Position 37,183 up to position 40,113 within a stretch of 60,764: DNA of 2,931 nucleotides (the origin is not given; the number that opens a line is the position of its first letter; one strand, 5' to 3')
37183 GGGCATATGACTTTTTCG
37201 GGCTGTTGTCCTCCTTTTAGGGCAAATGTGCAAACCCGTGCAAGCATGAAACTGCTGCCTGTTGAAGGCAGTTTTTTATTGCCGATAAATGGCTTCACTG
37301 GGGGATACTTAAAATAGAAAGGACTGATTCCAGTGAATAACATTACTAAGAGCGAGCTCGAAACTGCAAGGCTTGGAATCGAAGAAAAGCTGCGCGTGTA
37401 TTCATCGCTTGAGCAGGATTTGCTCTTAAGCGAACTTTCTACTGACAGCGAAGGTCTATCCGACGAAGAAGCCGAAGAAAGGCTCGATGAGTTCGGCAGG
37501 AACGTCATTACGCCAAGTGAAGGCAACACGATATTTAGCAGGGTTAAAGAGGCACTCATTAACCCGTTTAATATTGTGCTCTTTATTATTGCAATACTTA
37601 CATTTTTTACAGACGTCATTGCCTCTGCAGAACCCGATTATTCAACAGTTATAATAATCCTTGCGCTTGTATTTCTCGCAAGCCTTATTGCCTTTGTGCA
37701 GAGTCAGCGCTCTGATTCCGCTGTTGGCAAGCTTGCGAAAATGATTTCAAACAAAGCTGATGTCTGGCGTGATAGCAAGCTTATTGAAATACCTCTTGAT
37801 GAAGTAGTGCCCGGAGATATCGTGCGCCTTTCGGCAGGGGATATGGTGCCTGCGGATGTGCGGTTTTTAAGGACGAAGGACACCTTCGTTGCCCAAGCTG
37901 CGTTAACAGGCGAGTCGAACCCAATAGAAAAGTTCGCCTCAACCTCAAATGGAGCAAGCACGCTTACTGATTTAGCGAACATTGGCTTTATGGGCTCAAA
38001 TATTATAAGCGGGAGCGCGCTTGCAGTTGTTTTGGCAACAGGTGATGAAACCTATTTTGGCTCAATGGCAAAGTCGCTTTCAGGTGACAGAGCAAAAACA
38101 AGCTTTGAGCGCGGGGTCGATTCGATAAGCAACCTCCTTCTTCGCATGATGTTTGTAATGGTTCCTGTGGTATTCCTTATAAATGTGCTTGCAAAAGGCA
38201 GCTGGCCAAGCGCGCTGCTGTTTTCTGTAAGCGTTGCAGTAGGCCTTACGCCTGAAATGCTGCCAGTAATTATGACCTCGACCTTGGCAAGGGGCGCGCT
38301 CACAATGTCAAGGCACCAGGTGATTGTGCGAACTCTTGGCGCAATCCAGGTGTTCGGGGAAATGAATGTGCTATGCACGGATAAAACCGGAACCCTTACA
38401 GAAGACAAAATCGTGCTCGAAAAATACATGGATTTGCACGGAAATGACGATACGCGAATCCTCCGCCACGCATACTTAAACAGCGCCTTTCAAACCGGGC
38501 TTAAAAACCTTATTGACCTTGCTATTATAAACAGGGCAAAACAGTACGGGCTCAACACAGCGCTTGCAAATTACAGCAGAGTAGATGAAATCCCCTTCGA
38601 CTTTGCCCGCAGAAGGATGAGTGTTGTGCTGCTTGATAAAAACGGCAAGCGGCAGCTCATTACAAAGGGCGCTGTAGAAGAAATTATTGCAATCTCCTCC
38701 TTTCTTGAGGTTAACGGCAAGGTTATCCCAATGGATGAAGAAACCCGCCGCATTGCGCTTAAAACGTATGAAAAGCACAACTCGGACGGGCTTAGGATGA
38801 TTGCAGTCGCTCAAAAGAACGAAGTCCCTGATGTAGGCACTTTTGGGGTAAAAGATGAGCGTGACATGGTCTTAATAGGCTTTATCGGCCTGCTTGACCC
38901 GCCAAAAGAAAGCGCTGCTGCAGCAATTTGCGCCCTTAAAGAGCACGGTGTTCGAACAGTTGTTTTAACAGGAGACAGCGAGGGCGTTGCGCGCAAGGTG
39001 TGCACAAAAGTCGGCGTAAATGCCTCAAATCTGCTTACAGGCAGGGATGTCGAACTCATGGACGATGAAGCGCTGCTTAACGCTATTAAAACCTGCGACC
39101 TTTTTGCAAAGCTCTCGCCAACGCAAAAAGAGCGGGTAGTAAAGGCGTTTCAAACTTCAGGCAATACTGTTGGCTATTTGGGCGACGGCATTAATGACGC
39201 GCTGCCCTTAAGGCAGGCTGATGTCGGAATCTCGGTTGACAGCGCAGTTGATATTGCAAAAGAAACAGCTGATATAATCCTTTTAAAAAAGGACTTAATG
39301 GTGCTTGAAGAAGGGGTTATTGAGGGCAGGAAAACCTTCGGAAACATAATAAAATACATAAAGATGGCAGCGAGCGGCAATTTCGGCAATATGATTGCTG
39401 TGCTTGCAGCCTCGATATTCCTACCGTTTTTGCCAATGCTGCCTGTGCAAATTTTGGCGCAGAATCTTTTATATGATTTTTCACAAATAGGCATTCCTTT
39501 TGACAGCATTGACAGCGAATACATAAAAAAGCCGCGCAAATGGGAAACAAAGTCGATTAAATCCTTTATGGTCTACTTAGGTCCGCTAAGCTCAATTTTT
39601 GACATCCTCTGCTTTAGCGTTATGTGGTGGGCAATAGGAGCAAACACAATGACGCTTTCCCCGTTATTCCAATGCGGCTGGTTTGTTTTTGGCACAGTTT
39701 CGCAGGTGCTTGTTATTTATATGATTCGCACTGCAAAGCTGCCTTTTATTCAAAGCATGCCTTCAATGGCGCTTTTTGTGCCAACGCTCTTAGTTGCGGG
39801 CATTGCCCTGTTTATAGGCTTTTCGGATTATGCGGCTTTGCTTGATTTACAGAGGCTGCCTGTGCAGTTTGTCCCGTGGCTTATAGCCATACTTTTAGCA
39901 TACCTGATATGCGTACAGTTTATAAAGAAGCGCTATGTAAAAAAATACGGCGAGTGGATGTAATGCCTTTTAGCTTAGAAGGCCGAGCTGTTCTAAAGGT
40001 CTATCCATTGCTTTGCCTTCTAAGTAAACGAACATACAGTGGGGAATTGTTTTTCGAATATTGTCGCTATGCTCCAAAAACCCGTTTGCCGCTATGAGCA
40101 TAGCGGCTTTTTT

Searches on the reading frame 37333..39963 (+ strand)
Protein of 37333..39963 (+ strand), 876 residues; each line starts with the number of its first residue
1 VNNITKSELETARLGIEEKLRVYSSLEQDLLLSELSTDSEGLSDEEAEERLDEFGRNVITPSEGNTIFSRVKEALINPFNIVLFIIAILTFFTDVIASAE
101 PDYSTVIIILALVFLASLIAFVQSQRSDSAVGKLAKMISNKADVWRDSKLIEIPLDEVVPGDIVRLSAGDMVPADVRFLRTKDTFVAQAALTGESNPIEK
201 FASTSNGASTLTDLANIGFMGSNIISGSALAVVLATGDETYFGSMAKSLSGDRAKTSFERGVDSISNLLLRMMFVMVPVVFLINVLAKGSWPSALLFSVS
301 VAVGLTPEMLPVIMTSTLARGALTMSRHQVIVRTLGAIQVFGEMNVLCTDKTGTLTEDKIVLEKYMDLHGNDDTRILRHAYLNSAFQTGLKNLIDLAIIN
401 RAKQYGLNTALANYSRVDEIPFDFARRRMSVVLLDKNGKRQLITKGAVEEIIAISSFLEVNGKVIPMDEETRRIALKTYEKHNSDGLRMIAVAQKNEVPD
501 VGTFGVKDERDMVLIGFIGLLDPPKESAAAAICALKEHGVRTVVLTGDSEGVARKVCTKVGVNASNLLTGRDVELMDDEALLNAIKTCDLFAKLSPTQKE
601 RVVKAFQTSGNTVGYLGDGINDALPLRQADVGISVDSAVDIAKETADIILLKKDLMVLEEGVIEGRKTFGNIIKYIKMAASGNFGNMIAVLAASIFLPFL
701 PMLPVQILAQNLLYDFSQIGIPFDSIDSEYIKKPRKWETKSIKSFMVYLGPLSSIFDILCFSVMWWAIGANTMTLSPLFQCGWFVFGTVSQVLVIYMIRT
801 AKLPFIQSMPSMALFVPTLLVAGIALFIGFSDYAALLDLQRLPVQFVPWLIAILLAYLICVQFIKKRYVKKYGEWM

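Call 80: search_protein_families(library=pfam, proteins=[window:37333-39963:+], max_evalue=0.00001)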
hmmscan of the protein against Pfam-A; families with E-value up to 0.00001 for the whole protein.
window:37333-39963:+ (876 aa): 5 families
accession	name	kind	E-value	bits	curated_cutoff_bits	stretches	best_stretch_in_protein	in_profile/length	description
PF00122.25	E1-E2_ATPase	-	4.2e-42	144.1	28.1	1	136-328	1-181/181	E1-E2 ATPase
PF00689.26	Cation_ATPase_C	-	6.3e-16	59.1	27.3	1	699-866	1-174/175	Cation transporting ATPase, C-terminus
PF00690.31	Cation_ATPase_N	-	2.6e-15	56.2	20.4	1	25-89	3-68/69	Cation transporter/ATPase, N-terminus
PF00702.32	Hydrolase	-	1.3e-14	55.5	26.4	1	345-630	2-191/191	haloacid dehalogenase-like hydrolase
PF13246.12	Cation_ATPase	-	5.6e-08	33.1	21.7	1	393-456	23-89/91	Cation transport ATPase (P-type)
